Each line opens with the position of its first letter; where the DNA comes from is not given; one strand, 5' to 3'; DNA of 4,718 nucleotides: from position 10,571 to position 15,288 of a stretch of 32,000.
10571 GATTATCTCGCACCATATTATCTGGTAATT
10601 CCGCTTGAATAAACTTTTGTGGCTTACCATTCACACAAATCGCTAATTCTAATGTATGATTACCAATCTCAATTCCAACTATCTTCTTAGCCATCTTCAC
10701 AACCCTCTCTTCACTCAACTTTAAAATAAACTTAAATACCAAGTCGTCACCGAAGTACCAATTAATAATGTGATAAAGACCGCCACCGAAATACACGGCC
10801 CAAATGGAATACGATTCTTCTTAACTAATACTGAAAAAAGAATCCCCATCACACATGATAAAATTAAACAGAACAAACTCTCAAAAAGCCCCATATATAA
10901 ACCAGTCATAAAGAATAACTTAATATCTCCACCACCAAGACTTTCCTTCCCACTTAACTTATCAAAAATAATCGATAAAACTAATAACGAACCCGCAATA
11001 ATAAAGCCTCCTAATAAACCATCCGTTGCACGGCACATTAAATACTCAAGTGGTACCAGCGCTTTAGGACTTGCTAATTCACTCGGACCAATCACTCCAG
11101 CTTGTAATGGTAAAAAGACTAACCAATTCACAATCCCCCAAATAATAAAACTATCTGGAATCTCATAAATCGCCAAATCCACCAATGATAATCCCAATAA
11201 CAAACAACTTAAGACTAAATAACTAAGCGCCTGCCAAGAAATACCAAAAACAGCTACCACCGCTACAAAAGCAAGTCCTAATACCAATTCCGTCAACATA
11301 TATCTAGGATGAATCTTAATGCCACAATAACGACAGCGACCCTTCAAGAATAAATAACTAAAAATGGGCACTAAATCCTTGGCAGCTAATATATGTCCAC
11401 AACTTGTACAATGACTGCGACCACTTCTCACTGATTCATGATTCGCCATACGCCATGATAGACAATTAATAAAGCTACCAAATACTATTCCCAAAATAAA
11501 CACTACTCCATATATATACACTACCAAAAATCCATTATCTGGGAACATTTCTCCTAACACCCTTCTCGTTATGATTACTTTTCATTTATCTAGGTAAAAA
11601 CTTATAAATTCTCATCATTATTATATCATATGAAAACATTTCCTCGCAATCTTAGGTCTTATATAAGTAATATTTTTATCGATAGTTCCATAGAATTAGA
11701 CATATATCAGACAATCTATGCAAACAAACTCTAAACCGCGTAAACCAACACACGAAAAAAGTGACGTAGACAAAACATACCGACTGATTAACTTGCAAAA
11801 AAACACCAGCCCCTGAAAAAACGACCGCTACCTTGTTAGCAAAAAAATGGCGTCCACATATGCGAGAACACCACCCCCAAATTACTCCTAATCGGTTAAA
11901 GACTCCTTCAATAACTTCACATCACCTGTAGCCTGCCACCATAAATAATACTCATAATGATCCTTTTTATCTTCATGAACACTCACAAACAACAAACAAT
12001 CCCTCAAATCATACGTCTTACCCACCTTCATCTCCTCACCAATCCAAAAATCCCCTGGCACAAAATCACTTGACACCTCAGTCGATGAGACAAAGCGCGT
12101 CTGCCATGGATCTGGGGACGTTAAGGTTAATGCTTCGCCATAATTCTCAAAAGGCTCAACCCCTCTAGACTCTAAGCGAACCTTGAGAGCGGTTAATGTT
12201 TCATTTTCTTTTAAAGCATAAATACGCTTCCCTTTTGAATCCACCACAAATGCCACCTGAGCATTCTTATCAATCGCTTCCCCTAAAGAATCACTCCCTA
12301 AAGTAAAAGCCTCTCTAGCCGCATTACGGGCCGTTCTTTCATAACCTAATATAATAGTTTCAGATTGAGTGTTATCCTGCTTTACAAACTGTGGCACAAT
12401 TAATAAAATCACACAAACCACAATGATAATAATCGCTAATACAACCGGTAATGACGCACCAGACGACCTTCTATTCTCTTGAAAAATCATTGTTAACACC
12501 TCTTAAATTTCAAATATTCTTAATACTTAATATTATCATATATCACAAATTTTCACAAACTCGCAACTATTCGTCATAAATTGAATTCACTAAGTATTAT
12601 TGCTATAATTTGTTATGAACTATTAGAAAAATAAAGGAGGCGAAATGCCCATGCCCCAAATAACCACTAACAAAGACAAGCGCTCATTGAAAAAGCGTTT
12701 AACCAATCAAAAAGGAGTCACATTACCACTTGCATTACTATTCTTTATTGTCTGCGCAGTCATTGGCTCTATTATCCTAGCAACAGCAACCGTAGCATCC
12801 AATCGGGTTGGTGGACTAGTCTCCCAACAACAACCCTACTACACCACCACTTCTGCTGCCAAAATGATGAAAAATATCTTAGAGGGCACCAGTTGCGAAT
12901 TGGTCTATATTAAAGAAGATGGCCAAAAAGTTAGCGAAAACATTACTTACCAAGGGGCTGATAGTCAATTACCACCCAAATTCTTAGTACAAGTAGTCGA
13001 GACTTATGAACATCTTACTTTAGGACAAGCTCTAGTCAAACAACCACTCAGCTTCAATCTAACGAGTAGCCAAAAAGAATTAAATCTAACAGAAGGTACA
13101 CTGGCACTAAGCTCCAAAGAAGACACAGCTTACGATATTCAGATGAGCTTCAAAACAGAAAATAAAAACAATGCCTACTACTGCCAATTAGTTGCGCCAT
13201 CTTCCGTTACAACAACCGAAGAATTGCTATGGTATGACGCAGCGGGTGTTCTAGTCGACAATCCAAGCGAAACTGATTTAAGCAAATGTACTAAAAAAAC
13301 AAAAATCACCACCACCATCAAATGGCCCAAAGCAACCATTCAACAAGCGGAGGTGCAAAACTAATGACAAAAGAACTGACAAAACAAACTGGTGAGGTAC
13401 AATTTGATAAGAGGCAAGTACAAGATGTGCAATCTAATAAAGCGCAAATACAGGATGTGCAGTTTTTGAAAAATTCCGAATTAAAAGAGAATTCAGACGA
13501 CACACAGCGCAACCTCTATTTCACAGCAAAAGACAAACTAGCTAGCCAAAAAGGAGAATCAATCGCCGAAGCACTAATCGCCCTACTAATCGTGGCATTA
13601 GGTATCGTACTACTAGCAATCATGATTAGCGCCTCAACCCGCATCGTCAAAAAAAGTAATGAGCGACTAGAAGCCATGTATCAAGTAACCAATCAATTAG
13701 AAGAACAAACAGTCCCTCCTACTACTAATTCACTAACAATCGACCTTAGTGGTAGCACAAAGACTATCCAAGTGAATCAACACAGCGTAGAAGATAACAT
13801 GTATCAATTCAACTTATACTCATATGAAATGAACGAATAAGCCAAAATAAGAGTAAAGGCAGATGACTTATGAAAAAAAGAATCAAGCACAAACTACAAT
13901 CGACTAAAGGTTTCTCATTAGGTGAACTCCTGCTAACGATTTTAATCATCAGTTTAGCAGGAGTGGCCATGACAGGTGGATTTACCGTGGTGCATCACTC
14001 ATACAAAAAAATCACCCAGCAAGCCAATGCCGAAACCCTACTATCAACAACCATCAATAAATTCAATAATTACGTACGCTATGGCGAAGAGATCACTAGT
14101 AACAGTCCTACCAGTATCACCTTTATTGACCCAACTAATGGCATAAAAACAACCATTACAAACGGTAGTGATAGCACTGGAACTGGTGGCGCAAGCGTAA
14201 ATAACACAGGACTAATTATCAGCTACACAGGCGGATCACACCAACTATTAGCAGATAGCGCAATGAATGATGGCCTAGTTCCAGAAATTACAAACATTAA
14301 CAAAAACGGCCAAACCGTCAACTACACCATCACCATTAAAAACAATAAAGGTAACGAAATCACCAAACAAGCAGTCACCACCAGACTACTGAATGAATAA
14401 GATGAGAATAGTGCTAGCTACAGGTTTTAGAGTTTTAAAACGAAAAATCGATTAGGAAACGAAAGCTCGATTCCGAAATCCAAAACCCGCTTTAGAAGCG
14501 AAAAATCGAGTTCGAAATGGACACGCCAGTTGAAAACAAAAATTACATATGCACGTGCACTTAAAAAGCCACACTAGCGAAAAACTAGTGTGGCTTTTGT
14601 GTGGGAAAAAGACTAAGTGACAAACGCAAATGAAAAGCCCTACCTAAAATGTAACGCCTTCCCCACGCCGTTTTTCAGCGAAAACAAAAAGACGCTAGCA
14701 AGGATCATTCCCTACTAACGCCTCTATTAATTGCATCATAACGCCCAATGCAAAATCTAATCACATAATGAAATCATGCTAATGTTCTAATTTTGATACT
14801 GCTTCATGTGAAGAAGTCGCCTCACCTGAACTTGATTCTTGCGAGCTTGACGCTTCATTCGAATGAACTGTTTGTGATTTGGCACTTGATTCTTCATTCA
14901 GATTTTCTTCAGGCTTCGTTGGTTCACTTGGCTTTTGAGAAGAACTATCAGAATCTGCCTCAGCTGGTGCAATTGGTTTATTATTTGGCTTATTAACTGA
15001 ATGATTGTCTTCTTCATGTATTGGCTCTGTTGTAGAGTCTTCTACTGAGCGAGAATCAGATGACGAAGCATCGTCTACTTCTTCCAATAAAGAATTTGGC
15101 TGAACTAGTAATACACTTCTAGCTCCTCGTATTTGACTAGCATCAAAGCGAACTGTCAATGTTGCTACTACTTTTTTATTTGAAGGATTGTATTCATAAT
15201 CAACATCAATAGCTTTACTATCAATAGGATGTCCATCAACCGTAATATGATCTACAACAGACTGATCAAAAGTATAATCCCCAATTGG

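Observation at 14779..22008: A 2,409-residue protein that begins as a type IV prepilin: a giant modular pilin or pilus tip adhesin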

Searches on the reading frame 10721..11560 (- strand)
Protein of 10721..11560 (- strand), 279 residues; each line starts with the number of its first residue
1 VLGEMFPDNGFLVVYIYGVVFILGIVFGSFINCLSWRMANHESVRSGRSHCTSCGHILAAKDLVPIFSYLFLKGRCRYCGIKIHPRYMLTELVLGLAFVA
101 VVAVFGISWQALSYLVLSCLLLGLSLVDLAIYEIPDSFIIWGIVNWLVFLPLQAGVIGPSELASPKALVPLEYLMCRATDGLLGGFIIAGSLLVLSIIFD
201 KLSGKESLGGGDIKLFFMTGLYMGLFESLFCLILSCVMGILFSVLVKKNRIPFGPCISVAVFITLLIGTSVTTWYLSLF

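Call 7: search_protein_families(library=pfam, proteins=[window:10721-11560:-], max_evalue=0.01)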
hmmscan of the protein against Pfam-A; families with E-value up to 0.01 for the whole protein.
window:10721-11560:- (279 aa): 2 families
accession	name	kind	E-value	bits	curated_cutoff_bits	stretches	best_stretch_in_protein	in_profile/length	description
PF06750.18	A24_N_bact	-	8.8e-29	99.9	23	1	22-104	1-83/84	Bacterial Peptidase A24 N-terminal domain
PF01478.23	Peptidase_A24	-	1.1e-08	35.9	26.5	1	115-243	1-103/104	Type IV leader peptidase family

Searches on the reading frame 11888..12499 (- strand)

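Call 7: search_protein_families(library=pfam, proteins=[window:11888-12499:-], max_evalue=0.01)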
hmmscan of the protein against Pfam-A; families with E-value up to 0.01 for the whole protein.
window:11888-12499:- (203 aa): 0 families

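Call 32: search_protein_families(library=ncbifam, proteins=[window:11888-12499:-], max_evalue=1)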
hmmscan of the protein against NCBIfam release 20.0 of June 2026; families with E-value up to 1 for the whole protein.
window:11888-12499:- (203 aa): 1 family
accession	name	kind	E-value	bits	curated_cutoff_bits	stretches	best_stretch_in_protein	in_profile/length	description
NF002350.0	PRK01315.1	equivalog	0.26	10.4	282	1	18-46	41-69/329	membrane protein insertase YidC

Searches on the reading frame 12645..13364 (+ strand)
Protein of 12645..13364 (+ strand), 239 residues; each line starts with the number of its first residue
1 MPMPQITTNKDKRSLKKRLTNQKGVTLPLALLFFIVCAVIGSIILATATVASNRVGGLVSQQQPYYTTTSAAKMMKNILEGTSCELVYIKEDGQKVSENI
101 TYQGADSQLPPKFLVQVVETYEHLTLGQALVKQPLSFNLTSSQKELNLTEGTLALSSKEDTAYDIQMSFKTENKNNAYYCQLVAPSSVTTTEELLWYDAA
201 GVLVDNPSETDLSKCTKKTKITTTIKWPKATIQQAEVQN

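Call 8: search_protein_families(library=pfam, proteins=[window:12645-13364:+], max_evalue=0.01)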
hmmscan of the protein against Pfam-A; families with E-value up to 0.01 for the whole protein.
window:12645-13364:+ (239 aa): 0 families

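Call 32: search_protein_families(library=ncbifam, proteins=[window:12645-13364:+], max_evalue=1)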
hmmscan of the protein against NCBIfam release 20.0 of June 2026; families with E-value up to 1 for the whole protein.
window:12645-13364:+ (239 aa): 1 family
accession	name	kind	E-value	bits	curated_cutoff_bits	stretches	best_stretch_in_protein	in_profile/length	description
NF037980.1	T2SS_GspK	equivalog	0.0048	16.5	130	1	22-148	1-103/307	type II secretion system minor pseudopilin GspK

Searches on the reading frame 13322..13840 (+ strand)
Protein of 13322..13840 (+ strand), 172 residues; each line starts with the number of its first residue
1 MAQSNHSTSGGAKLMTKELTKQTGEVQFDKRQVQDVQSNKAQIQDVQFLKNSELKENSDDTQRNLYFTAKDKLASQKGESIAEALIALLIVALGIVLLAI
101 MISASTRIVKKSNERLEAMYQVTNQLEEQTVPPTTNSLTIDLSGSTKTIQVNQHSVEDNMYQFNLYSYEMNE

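Call 8: search_protein_families(library=pfam, proteins=[window:13322-13840:+], max_evalue=0.01)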
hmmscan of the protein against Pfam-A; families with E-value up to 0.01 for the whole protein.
window:13322-13840:+ (172 aa): 1 family
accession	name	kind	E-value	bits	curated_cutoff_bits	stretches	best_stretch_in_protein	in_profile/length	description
PF06103.16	DUF948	-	0.0061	17.1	37.2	1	86-137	1-49/89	Bacterial protein of unknown function (DUF948)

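Call 32: search_protein_families(library=ncbifam, proteins=[window:13322-13840:+], max_evalue=1)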
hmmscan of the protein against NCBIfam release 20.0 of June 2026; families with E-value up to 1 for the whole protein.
window:13322-13840:+ (172 aa): 6 families
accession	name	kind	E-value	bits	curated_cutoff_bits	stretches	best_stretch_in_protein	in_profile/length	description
TIGR02523.1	type_IV_pilV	equivalog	0.00048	20.6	52.2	1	76-128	1-53/139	type IV pilus modification protein PilV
NF047828.1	T3SSXpsI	equivalog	0.011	15.8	150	1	76-130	1-55/132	type II secretion system protein XpsI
NF041013.1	T4P_ComGE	equivalog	0.015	15.4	49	1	76-154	3-81/83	competence type IV pilus minor pilin ComGE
NF041002.1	pilin_ComGF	equivalog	0.036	14.3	80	1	82-141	7-55/139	competence type IV pilus minor pilin ComGF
NF012210.0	PDxFFG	equivalog_domain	0.071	12.5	150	0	6-69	199-259/269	PDxFFG protein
TIGR01707.1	gspI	equivalog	0.097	13.2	44.35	1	82-134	5-57/101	type II secretion system minor pseudopilin GspI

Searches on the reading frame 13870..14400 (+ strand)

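Call 8: search_protein_families(library=pfam, proteins=[window:13870-14400:+], max_evalue=0.01)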
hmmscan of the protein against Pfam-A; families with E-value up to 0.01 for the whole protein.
window:13870-14400:+ (176 aa): 0 families

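Call 32: search_protein_families(library=ncbifam, proteins=[window:13870-14400:+], max_evalue=1)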
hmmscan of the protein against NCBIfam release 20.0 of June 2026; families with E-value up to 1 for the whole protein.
window:13870-14400:+ (176 aa): 4 families
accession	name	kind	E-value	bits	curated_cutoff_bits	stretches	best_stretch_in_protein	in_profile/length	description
NF007848.0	PRK10557.1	equivalog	0.013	14.8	120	1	7-65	5-63/192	prepilin peptidase-dependent protein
TIGR04203.1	RPT_S_cricet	repeat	0.016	15.4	60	1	143-169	6-31/38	TIGR04203-type repeat-containing surface protein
TIGR01451.2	B_ant_repeat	repeat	0.026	14.5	24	1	145-164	9-27/53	DUF11 type repeat protein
NF007660.0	PRK10332.1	equivalog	0.037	14.6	86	1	7-50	3-46/107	prepilin-type N-terminal cleavage/methylation domain-containing protein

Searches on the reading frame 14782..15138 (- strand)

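Call 58: search_protein_families(library=pfam, proteins=[window:14782-15138:-], max_evalue=5)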
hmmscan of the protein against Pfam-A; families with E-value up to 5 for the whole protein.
window:14782-15138:- (119 aa): 1 family
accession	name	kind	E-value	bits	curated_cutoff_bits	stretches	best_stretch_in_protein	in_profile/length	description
PF11679.13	DUF3275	-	3.2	7.9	25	1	17-78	78-135/201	Protein of unknown function (DUF3275)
